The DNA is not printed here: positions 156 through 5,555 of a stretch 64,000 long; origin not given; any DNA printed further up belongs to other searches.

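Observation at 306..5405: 1699-aa Sec-secreted haem peroxidase fused to RTX repeats, two PASTA-like domains and an unknown C-terminal domain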

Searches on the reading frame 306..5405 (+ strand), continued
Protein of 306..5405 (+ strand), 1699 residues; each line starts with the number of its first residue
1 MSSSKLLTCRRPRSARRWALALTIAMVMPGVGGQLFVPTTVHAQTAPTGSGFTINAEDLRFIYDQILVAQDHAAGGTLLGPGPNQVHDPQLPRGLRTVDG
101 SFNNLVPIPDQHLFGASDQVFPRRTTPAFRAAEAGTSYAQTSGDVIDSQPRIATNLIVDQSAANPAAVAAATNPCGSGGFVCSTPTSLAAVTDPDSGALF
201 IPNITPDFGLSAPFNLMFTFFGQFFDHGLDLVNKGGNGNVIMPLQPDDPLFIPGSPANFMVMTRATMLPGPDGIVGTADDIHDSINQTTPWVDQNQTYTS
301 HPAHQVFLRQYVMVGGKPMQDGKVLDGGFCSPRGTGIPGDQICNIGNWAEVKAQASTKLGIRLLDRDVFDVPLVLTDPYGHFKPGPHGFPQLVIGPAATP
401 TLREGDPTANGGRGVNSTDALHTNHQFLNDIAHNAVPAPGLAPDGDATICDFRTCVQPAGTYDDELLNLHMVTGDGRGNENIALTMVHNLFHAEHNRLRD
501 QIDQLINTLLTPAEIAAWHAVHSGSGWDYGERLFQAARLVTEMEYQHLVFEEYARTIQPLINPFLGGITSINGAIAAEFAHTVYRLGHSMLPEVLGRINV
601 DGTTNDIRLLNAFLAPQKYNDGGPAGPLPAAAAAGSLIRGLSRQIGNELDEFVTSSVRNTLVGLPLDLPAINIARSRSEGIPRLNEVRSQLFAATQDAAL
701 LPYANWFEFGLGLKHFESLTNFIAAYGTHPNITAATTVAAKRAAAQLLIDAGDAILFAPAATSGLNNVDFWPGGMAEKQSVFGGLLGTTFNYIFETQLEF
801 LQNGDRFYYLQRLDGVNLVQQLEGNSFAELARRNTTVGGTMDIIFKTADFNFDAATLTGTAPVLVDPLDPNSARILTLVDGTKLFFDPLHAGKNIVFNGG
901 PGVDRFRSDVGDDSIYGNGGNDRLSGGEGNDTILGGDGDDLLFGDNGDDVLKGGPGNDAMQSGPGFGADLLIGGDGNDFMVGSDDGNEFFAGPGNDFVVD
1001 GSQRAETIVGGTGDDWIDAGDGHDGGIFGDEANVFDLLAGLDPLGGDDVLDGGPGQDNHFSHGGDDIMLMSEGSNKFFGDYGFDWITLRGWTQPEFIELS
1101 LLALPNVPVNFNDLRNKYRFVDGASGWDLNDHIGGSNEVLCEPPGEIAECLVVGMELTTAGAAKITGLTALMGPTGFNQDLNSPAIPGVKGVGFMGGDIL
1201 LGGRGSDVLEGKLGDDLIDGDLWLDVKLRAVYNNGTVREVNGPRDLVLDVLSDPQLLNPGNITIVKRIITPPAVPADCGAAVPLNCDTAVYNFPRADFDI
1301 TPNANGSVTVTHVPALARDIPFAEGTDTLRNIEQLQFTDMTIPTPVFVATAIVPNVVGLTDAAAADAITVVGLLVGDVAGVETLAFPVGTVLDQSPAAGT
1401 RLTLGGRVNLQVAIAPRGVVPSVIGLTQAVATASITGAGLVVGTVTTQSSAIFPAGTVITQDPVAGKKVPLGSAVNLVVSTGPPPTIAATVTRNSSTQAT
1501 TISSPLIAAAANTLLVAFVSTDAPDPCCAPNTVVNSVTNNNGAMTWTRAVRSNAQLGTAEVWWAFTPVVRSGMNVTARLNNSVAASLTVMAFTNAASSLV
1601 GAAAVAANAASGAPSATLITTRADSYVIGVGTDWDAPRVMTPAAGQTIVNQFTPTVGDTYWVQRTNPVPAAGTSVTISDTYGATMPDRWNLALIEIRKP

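Call 44: find_related_loci(query=A3, collection=genome_contigs, flank=10000)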
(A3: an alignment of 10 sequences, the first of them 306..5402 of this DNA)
Query A3 (1699 aa) in genome_contigs; peptide patterns used: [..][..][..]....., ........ (x = any residue, [..] = any of these).
599 stretches matched a pattern (row limit reached: there are more); 488 encode a relative of the query (tblastn E <= 1e-3); the best 80 are kept; 80 distinct loci.
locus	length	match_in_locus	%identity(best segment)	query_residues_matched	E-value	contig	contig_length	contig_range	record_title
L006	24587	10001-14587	62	40-1617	0e+0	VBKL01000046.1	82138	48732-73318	MAG: Deltaproteobacteria bacterium isolate DP_8 14_1009_02_20cm_scaffold_19, whole genome shotgun sequence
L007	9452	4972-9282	64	2-1437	0e+0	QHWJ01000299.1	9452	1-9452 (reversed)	MAG: Acidobacteria bacterium isolate gp6 AA46 14_0929_02_40cm_scaffold_5962_curated, whole genome shotgun sequence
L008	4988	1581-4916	68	22-1144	0e+0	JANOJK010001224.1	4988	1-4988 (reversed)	MAG: Acidobacteriota bacterium isolate SOY_6_C_metabat_75 SOY_6_C_k141_797716, whole genome shotgun sequence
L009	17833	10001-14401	51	1-1504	0e+0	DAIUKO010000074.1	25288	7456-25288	MAG TPA_asm: Vicinamibacterales bacterium isolate CTOTU27892 NODE_221_length_25288_cov_8.382594, whole genome shotgun se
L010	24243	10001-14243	72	1-1437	0e+0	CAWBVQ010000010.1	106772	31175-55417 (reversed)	MAG: uncultured delta proteobacterium isolate MFD08416.bin.2.80 genome assembly, contig: contig_31013, whole genome shot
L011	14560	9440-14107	48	5-1488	0e+0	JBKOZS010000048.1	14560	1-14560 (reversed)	MAG: Acidobacteriota bacterium isolate GB_HAYS_MAG_00028 GB_HAYS_000000759582, whole genome shotgun sequence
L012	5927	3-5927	68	1-1484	0e+0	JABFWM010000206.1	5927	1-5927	MAG: Acidobacteria bacterium isolate Bin1.33 NODE_9060_length_5927_cov_2.617979, whole genome shotgun sequence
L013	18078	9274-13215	50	4-1340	0e+0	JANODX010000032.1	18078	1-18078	MAG: Vicinamibacteria bacterium isolate SOY_65_metabat_89 SOY_65_k141_12585, whole genome shotgun sequence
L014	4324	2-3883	48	3-1337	0e+0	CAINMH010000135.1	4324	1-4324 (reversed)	uncultured bacterium isolate Loclat_bin-11151 genome assembly, contig: bin-11151:135/201, whole genome shotgun sequence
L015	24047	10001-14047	46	2-1355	0e+0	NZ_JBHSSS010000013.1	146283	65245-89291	Nocardioides sp. GCM10027114 strain B3RA-7-2 GCM70027114_11, whole genome shotgun sequence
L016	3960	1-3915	47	109-1378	0e+0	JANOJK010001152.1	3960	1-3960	MAG: Acidobacteriota bacterium isolate SOY_6_C_metabat_75 SOY_6_C_k141_2372179, whole genome shotgun sequence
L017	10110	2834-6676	45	10-1360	0e+0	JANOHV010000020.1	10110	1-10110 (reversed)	MAG: Candidatus Rokuibacteriota bacterium isolate SOY_63_metabat_434 SOY_63_k141_5066832, whole genome shotgun sequence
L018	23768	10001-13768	46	52-1342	0e+0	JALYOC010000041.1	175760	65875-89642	MAG: Myxococcota bacterium isolate MDV bin1 SD1454-56_k127_1022207, whole genome shotgun sequence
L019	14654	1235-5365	44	13-1342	0e+0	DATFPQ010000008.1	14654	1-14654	MAG TPA_asm: Actinomycetales bacterium isolate SMAG_U9307 k141_1611167, whole genome shotgun sequence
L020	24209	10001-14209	42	9-1447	0e+0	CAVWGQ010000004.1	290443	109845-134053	MAG: uncultured Actinomycetota bacterium isolate MFD01275.bin.2.172 genome assembly, contig: contig_18412, whole genome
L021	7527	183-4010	46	56-1342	0e+0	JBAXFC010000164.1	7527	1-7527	MAG: Chloroflexota bacterium isolate ELA261 MAG261_164, whole genome shotgun sequence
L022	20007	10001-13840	45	46-1342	0e+0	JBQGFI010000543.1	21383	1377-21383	MAG: Marmoricola sp. isolate ContRs0_19 ContRs0_contig543, whole genome shotgun sequence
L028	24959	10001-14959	46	51-1342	0e+0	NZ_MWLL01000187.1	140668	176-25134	Kineosporia sp. R_H_3 ECOMGDLI_187, whole genome shotgun sequence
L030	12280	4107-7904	45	17-1342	0e+0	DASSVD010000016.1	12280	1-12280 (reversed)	MAG TPA_asm: Nocardioidaceae bacterium isolate SMAG_U584 k141_422161, whole genome shotgun sequence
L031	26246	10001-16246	43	41-1342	0e+0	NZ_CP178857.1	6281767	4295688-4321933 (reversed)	Pseudomonas monachiensis strain PLb12A chromosome, complete genome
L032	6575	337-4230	44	53-1342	0e+0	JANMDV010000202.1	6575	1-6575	MAG: Actinomycetota bacterium isolate OTE_75_metabat_103 OTE_75_k141_1740551, whole genome shotgun sequence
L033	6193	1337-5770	44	83-1342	0e+0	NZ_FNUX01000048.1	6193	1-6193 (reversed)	Nitrosomonas ureae strain Nm13, whole genome shotgun sequence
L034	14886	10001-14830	44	58-1342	0e+0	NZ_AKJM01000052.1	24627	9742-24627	Pseudomonas sp. GM48 PMI28_contig_67.67, whole genome shotgun sequence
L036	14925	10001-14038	44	38-1342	0e+0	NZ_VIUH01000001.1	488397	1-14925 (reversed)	Pseudomonas sp. SJZ079 Ga0314245_101, whole genome shotgun sequence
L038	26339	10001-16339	43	41-1342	0e+0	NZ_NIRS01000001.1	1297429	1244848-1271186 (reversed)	Pseudomonas laurylsulfatiphila strain AP3_16 contig1, whole genome shotgun sequence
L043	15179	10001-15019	44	58-1342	0e+0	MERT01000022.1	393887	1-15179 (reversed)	MAG: Burkholderiales bacterium GWF1_66_17 gwf1_scaffold_70, whole genome shotgun sequence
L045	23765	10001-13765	46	58-1342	0e+0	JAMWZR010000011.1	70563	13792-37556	MAG: Nitrosomonas sp. isolate GRE_AOB_2 opera_contig_34, whole genome shotgun sequence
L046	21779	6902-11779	43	38-1342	0e+0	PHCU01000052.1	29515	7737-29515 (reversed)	MAG: Betaproteobacteria bacterium HGW-Betaproteobacteria-12 bjp_ig2158_scaffold_716, whole genome shotgun sequence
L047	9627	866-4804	44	58-1342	0e+0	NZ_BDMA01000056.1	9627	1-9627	Metapseudomonas resinovorans strain MO-1, whole genome shotgun sequence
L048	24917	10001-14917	44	45-1342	0e+0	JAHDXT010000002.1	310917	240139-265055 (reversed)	MAG: Hyphomicrobiaceae bacterium isolate PRO8 NODE_79_length_310917_cov_19.301146, whole genome shotgun sequence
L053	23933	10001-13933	44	54-1345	0e+0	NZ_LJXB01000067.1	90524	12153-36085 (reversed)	Pseudomonas fluorescens strain S613 AN403.Contig466, whole genome shotgun sequence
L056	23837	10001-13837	43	18-1342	0e+0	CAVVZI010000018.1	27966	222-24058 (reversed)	MAG: Ilumatobacteraceae bacterium isolate MFD00392.bin.2.326 genome assembly, contig: contig_58528, whole genome shotgun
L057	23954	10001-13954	43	54-1342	0e+0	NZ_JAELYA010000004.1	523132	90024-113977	Pseudomonas schmalbachii strain Milli4 NODE_4_length_523132_cov_65.636262, whole genome shotgun sequence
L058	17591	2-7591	45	58-1345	0e+0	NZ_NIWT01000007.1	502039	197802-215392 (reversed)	Pseudomonas jessenii strain DSM 17150 contig7, whole genome shotgun sequence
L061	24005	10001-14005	42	36-1342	0e+0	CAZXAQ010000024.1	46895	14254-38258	MAG TPA_asm: uncultured Flavobacteriaceae bacterium isolate SRP189682_co2_38 genome assembly, contig: NODE_711_length_46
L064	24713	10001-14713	44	54-1342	0e+0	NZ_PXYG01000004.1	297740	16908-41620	Zobellella endophytica strain 59N8 ZB100003, whole genome shotgun sequence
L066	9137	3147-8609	43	58-1342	0e+0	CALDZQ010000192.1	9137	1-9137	MAG: uncultured Neomegalonema sp. isolate L3_Bin_Bin_164_1 genome assembly, contig: c_000000799583, whole genome shotgun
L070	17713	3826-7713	42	57-1342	0e+0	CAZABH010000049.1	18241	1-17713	MAG TPA_asm: uncultured Flavobacteriaceae bacterium isolate SRP319275_co3_166 genome assembly, contig: NODE_3405_length_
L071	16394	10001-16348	42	51-1342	0e+0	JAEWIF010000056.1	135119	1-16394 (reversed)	MAG: Proteobacteria bacterium isolate OH_PBlB_94 k127_143698, whole genome shotgun sequence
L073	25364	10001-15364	42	8-1342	0e+0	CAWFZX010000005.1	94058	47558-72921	MAG: uncultured Alphaproteobacteria bacterium isolate MFD09267.bin.3.238 genome assembly, contig: contig_120148, whole g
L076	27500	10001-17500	42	58-1342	0e+0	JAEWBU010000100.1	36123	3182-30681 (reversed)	MAG: Proteobacteria bacterium isolate OH_PBB_264 k127_555119, whole genome shotgun sequence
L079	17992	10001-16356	43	58-1342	0e+0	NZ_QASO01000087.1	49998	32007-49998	Ectopseudomonas oleovorans strain JCM 14246 87, whole genome shotgun sequence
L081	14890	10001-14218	40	52-1342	0e+0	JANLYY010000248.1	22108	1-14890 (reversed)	MAG: Polaromonas sp. isolate OTE_14_metabat.17 OTE_14_k141_1914916, whole genome shotgun sequence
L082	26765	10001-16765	44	58-1342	0e+0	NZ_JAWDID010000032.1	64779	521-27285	Bosea rubneri strain ZW T0_25 ZW_T0_25_contig_032, whole genome shotgun sequence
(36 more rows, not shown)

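Call 62: search_protein_families(library=ncbifam, proteins=[L018:13148-14347:+, L057:19373-20572:+, L064:13721-14920:+, P0099], max_evalue=0.01)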
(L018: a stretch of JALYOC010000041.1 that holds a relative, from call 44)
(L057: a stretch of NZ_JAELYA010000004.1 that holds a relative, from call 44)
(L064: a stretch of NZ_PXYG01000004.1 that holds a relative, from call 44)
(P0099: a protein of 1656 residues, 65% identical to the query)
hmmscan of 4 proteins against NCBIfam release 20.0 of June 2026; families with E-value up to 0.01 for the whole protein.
L018:13148-14347:+ (400 aa): 4 families
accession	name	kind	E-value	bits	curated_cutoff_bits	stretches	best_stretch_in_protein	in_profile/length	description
NF045638.1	Mrt_dep_phytase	exception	3e-07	29.5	440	1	324-396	355-428/430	myxosortase-dependent phytase-like phosphatase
NF045523.1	MXAN_5453_fam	exception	3.6e-06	25.8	500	1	316-396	456-539/544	MXAN_5453 family MXYO-CTERM-anchored protein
NF041938.1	RSIGE_not_HEIGH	exception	4.3e-05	22.9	375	1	319-398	243-323/325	MYXO-CTERM-anchored inactivated metalloprotease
TIGR03901.2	MYXO-CTERM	domain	0.0091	16.4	20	1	369-396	3-32/34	MYXO-CTERM sorting domain-containing protein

L057:19373-20572:+ (400 aa): 9 families
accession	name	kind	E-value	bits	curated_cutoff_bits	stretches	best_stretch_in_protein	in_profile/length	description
NF052454.1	BtaGlycanEglC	equivalog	2.8e-26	92.4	700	2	219-398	49-210/459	endo-1,3-1,4-beta-glycanase EglC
NF050046.1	PueAB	exception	1.5e-24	86.4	670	3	279-399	503-616/616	polyurethane esterase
NF035945.1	Zn_serralysin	subfamily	8.2e-21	74.7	500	3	70-157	290-377/462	serralysin family metalloprotease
NF046115.1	Ca_rpt_SMc04171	equivalog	5.6e-19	68.7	625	3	57-166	370-479/574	SMc04171 family calcium-binding repeat protein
NF033943.0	RTX_toxin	subfamily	3.5e-18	65.2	1000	2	194-357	673-831/930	RTX family hemolysin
NF053766.1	ZapA_metallo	exception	3.6e-16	59.3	940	3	263-351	331-418/483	ZapA family metalloprotease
NF033203.1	entero_EhxA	exception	1.9e-12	46.2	2000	2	195-358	707-864/997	enterohemolysin EhxA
NF040485.1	ZirU_fam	subfamily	1e-05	25.8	100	1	20-79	150-210/210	ZirU family protein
NF051884.1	ProteaseSapA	equivalog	0.00025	19.8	1200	1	256-303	315-361/644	protease SapA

L064:13721-14920:+ (400 aa): 9 families
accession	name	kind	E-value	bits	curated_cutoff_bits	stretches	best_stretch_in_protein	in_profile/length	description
NF033943.0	RTX_toxin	subfamily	6.6e-52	176.8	1000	3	212-358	683-829/930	RTX family hemolysin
NF046115.1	Ca_rpt_SMc04171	equivalog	1.4e-42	146.6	625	5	252-362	414-528/574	SMc04171 family calcium-binding repeat protein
NF033203.1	entero_EhxA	exception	4e-36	124.6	2000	2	211-358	715-861/997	enterohemolysin EhxA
NF035945.1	Zn_serralysin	subfamily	3.4e-29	102.3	500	4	283-357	323-401/462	serralysin family metalloprotease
NF053766.1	ZapA_metallo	exception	3.3e-28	99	940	4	263-355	332-419/483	ZapA family metalloprotease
NF050046.1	PueAB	exception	1.8e-25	89.5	670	4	289-390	506-605/616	polyurethane esterase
NF052454.1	BtaGlycanEglC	equivalog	1.7e-10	40.4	700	1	291-379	103-188/459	endo-1,3-1,4-beta-glycanase EglC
NF038329.2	gly_rich_SclB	equivalog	5.1e-07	29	325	1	112-323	134-334/442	LPXTG-anchored collagen-like adhesin Scl2/SclB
NF040485.1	ZirU_fam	subfamily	7.7e-06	26.2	100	1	6-70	146-210/210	ZirU family protein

P0099 (1656 aa): 6 families
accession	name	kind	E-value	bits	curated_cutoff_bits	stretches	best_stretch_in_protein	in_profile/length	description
NF033943.0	RTX_toxin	subfamily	2e-17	62.7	1000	2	896-999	689-791/930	RTX family hemolysin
NF046115.1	Ca_rpt_SMc04171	equivalog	2e-13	50.3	625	2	879-949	420-487/574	SMc04171 family calcium-binding repeat protein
NF053766.1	ZapA_metallo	exception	1.8e-10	40.5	940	2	899-950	335-386/483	ZapA family metalloprotease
NF033203.1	entero_EhxA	exception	1.1e-09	37.1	2000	1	887-999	697-805/997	enterohemolysin EhxA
NF035945.1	Zn_serralysin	subfamily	1.5e-05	24.3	500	1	899-942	324-367/462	serralysin family metalloprotease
NF051884.1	ProteaseSapA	equivalog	0.00021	20.1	1200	1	1259-1329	353-416/644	protease SapA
